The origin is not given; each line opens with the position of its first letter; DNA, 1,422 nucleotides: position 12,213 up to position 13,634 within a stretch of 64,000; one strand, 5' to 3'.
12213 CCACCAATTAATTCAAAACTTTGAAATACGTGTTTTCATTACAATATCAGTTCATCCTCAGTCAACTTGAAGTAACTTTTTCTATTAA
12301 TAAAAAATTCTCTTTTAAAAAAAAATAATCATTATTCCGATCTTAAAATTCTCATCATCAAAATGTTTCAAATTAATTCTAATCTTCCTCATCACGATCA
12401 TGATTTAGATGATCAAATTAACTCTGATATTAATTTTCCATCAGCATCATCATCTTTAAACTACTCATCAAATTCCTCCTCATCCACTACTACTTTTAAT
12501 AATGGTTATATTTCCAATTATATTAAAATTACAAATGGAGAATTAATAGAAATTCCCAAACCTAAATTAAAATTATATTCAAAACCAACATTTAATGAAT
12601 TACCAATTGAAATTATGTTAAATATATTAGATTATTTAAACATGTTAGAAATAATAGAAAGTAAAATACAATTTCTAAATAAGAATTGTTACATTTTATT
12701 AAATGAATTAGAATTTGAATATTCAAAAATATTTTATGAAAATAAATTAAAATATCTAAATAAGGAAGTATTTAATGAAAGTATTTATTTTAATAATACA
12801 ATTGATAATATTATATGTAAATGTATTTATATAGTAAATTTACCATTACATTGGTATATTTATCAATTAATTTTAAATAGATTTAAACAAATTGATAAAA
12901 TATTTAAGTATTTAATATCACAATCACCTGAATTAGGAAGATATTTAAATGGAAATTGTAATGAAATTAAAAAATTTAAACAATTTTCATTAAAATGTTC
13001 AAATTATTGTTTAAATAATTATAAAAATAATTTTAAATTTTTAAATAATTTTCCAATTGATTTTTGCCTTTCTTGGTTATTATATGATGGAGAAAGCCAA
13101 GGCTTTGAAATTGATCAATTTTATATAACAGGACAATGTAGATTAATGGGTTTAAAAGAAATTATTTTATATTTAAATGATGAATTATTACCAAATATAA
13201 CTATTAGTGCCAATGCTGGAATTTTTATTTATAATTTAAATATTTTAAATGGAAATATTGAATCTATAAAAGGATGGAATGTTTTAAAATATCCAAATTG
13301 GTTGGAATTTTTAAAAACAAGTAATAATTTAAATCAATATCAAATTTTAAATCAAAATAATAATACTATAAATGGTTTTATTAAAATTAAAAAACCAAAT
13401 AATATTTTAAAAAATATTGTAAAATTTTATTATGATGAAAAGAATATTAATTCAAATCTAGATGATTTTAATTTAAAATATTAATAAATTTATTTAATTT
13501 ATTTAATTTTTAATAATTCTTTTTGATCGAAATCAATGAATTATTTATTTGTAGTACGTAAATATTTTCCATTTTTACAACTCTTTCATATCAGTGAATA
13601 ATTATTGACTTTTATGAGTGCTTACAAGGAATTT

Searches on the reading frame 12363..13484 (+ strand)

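Call 23: search_protein_families(library=pfam, proteins=[window:12363-13484:+], max_evalue=0.1)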
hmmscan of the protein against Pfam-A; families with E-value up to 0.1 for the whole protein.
window:12363-13484:+ (373 aa): 1 family
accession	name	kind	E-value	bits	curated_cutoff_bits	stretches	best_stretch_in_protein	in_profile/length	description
PF00646.38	F-box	-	0.083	13.3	20.5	0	78-98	2-22/43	F-box domain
